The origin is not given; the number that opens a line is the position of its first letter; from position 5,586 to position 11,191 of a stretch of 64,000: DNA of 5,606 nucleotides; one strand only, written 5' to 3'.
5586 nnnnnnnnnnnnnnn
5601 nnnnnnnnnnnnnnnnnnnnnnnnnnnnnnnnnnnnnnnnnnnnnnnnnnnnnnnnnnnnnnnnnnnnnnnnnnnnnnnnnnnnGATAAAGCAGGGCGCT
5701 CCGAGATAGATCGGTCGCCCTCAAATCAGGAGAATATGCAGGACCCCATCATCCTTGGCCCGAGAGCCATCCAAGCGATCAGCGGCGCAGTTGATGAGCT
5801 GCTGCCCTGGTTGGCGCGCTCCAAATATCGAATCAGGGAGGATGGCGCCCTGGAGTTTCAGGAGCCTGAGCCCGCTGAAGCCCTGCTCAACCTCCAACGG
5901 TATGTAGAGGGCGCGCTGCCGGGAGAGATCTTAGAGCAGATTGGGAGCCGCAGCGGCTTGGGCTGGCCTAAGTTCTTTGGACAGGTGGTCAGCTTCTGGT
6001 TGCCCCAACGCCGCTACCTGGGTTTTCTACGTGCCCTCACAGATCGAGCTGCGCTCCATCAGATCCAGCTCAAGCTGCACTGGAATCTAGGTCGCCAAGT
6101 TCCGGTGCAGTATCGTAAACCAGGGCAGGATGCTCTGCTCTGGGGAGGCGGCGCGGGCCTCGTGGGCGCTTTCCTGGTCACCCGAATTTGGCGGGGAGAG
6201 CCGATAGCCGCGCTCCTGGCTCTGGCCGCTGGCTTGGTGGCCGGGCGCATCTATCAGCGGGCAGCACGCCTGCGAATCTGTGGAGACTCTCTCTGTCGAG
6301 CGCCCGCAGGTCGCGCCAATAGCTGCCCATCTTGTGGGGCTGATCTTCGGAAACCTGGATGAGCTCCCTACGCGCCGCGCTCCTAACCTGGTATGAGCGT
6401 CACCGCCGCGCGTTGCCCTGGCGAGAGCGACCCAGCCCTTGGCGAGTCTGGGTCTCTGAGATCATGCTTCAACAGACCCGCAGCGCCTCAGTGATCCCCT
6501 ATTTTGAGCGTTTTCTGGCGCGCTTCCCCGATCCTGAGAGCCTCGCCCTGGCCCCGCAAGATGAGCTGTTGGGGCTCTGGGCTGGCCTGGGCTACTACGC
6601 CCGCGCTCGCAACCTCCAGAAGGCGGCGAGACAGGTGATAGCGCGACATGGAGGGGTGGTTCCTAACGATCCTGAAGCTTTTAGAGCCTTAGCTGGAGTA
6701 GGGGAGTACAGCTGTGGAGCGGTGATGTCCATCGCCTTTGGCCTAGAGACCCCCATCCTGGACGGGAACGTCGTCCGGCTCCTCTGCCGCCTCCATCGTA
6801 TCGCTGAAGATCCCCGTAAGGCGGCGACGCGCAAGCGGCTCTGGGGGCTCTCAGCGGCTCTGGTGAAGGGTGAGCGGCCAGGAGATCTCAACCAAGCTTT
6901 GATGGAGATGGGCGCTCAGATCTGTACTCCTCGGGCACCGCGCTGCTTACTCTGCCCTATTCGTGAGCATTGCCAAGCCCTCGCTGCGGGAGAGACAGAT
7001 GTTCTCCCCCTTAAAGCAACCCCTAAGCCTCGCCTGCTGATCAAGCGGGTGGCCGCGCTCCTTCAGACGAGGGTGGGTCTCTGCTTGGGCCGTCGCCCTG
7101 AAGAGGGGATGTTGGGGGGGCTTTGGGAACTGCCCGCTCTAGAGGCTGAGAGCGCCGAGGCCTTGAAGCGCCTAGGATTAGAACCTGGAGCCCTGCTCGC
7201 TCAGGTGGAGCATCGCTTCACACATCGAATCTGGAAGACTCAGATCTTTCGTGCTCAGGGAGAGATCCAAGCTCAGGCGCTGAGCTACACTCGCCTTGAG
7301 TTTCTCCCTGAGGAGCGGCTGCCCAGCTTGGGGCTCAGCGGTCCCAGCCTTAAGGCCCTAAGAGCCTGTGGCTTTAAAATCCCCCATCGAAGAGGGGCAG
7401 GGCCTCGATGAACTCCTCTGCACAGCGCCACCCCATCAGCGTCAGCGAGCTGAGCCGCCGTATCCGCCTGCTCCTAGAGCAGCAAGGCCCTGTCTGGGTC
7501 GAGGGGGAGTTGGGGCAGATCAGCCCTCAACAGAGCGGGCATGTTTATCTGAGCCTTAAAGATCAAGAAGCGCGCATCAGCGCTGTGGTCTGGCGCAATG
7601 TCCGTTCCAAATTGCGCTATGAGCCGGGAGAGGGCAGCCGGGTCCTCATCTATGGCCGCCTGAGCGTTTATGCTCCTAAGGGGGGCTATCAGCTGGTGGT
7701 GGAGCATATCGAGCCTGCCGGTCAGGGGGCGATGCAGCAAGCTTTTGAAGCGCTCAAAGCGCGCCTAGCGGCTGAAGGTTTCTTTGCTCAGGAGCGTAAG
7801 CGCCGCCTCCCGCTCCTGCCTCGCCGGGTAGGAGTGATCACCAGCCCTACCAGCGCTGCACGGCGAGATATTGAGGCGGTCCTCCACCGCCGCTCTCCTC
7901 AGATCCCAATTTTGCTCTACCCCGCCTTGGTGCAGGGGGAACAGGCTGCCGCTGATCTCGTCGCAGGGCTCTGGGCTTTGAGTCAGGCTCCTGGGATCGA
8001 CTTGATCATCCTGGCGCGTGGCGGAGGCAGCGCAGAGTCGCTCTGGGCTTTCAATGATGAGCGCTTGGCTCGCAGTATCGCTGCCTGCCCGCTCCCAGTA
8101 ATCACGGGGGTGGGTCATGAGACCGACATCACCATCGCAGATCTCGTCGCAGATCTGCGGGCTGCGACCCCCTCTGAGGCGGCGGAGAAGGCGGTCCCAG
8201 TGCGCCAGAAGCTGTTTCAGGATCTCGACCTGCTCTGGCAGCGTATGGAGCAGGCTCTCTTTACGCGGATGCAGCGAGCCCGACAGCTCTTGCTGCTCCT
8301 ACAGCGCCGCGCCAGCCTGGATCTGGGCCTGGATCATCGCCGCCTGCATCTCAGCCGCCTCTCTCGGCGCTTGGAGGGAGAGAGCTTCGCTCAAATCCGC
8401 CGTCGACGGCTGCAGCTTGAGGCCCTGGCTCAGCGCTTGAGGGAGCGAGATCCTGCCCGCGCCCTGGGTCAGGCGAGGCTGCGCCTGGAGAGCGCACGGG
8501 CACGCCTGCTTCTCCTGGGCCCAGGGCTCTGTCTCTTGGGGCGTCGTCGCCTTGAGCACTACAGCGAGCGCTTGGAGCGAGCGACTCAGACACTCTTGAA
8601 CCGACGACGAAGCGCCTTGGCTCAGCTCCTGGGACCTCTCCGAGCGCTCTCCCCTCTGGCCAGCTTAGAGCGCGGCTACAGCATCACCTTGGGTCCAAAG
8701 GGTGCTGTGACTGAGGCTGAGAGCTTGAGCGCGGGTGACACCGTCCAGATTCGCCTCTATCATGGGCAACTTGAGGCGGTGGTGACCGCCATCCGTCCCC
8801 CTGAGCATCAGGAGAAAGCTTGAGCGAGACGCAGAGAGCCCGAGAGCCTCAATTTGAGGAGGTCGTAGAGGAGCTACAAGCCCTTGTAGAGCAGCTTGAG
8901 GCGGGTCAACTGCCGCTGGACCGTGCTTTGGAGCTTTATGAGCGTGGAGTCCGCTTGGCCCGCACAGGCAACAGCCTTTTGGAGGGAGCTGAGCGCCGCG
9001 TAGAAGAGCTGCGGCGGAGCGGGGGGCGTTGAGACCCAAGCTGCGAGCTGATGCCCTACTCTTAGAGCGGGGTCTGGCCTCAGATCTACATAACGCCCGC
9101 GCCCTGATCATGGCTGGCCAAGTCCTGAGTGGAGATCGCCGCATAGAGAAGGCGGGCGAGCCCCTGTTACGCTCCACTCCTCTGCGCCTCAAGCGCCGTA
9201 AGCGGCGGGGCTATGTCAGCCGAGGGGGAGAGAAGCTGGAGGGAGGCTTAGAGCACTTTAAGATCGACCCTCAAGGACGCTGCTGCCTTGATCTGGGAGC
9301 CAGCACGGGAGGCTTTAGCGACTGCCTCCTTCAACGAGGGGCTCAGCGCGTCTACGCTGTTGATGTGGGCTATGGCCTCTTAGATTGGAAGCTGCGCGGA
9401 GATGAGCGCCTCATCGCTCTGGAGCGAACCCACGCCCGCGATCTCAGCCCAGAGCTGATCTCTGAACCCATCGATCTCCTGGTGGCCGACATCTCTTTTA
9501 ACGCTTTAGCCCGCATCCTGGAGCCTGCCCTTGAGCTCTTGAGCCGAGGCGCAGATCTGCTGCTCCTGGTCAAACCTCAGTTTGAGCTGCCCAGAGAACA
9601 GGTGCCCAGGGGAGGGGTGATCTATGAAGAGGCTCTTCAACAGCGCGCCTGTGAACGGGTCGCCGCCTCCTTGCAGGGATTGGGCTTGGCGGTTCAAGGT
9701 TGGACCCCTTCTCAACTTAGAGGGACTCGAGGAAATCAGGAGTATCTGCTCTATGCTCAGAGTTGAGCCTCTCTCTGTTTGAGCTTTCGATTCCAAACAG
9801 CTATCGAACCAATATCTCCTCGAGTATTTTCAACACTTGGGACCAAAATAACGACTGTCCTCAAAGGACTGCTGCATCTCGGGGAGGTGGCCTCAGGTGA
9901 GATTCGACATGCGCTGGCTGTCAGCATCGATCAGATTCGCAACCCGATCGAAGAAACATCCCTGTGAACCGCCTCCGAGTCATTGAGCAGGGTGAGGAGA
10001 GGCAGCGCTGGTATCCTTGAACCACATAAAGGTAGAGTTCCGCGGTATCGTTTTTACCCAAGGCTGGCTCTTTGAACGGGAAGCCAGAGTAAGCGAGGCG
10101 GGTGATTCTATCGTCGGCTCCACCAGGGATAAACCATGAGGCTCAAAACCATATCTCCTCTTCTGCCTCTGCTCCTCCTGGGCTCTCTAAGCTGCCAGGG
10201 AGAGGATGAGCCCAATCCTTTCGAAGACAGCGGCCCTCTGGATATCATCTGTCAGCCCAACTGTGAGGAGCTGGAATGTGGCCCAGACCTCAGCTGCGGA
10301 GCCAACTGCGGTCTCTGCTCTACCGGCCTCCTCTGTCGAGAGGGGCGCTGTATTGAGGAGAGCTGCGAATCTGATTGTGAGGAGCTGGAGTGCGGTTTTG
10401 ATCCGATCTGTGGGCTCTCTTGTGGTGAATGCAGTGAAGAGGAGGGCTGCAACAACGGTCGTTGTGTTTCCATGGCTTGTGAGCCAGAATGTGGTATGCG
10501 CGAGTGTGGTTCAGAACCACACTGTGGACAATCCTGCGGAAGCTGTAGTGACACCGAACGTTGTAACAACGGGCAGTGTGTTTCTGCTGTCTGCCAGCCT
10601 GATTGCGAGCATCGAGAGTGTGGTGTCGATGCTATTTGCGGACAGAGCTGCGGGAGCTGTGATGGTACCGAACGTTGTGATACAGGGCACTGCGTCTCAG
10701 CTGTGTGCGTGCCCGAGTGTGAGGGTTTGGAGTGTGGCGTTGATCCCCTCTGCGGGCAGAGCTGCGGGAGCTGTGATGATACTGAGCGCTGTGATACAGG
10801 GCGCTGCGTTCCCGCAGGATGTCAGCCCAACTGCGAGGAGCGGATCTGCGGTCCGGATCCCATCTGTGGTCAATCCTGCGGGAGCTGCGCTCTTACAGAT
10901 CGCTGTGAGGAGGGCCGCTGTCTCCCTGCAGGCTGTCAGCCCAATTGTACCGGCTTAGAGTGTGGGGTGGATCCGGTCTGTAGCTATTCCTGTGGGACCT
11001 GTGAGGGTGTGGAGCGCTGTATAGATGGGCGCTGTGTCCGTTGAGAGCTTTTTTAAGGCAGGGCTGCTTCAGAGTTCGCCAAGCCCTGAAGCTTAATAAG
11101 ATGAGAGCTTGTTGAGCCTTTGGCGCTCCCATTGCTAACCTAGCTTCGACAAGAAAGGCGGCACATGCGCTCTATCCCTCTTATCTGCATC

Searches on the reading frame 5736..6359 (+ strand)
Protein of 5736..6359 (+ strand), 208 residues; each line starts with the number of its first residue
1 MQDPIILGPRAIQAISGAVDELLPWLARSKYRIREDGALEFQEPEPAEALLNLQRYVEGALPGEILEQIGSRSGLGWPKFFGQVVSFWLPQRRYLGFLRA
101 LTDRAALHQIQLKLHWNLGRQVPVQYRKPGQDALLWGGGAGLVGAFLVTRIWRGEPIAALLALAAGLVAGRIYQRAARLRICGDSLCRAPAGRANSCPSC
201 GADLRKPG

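Call 19: search_protein_families(library=pfam, proteins=[window:5736-6359:+], max_evalue=0.001)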
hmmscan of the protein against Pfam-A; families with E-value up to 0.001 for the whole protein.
window:5736-6359:+ (208 aa): 0 families

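Call 44: search_protein_families(library=pfam, proteins=[window:5736-6359:+], max_evalue=10)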
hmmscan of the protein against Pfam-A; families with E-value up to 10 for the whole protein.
window:5736-6359:+ (208 aa): 2 families
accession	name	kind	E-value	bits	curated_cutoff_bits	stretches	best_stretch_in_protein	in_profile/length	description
PF19942.4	DUF6404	-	0.024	15.5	27.6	1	108-173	25-92/115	Family of unknown function (DUF6404)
PF13248.11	Zn_ribbon_3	-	0.066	13.2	27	1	191-204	13-26/26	zinc-ribbon domain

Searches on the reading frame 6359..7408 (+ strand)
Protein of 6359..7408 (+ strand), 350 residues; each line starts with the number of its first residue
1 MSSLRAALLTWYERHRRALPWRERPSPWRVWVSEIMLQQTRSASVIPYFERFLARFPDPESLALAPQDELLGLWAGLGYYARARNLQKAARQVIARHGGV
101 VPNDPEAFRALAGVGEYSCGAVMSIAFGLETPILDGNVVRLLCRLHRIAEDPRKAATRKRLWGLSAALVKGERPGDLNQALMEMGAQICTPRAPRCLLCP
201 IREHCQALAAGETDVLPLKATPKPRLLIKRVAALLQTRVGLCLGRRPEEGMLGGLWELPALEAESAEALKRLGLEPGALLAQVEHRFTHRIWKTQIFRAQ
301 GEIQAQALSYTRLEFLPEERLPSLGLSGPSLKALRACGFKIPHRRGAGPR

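Call 19: search_protein_families(library=pfam, proteins=[window:6359-7408:+], max_evalue=0.001)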
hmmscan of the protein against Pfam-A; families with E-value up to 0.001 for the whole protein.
window:6359-7408:+ (350 aa): 2 families
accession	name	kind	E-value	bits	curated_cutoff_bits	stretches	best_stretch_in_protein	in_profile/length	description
PF00730.31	HhH-GPD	-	3.5e-23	82.4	26.2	1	32-163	1-104/108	HhH-GPD superfamily base excision DNA repair protein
PF14815.12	NUDIX_4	-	1.2e-13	51.3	35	1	235-334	6-111/113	NUDIX domain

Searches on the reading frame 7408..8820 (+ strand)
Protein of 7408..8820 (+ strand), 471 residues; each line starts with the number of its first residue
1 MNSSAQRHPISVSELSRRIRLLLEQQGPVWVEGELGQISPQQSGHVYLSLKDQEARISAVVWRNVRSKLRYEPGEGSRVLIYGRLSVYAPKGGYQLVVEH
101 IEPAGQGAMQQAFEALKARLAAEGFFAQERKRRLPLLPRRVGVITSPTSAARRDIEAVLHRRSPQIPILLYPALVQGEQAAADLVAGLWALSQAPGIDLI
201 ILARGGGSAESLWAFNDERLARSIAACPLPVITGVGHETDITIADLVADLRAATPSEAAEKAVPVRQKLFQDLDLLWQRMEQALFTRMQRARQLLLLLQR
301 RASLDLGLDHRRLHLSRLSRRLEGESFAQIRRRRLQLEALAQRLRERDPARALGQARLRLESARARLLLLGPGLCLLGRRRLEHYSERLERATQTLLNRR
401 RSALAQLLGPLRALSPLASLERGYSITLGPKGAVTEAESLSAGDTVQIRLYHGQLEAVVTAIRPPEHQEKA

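Call 19: search_protein_families(library=pfam, proteins=[window:7408-8820:+], max_evalue=0.001)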
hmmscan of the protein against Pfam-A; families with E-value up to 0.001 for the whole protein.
window:7408-8820:+ (471 aa): 3 families
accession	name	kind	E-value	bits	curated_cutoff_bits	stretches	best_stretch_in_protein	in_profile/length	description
PF02601.20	Exonuc_VII_L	-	8.3e-95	318.3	35.9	1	126-457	2-314/315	Exonuclease VII, large subunit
PF13742.12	tRNA_anti_2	-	2.2e-27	95.6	27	1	10-102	1-95/95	OB-fold nucleic acid binding domain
PF01336.31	tRNA_anti-codon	-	3.9e-11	43.2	27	1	29-103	1-74/75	OB-fold nucleic acid binding domain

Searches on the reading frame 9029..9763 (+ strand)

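Call 19: search_protein_families(library=pfam, proteins=[window:9029-9763:+], max_evalue=0.001)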
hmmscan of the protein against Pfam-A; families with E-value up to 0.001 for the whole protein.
window:9029-9763:+ (245 aa): 1 family
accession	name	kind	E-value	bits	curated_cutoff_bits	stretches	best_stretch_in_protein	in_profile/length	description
PF01728.25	FtsJ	-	6.3e-39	134.2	24.1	1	62-243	1-179/181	FtsJ-like methyltransferase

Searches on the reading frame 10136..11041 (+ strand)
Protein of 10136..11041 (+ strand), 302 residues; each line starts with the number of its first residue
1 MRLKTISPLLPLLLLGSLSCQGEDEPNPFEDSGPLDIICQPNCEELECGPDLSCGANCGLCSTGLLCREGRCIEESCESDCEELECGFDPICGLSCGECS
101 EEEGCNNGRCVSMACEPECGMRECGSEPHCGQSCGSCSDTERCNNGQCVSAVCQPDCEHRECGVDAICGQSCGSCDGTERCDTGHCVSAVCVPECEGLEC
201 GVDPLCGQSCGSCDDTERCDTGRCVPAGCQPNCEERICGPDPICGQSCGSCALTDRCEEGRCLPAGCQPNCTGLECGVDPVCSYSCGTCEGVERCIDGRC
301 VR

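Call 3: search_protein_families(library=pfam, proteins=[window:10136-11041:+], max_evalue=0.01)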
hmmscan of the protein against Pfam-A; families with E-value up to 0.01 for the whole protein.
window:10136-11041:+ (302 aa): 0 families

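Call 4: search_protein_families(library=ncbifam, proteins=[window:10136-11041:+], max_evalue=0.01)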
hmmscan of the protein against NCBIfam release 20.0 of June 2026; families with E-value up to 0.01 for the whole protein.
window:10136-11041:+ (302 aa): 0 families

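Call 44: search_protein_families(library=pfam, proteins=[window:10136-11041:+], max_evalue=10)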
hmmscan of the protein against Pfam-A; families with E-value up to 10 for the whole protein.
window:10136-11041:+ (302 aa): 0 families
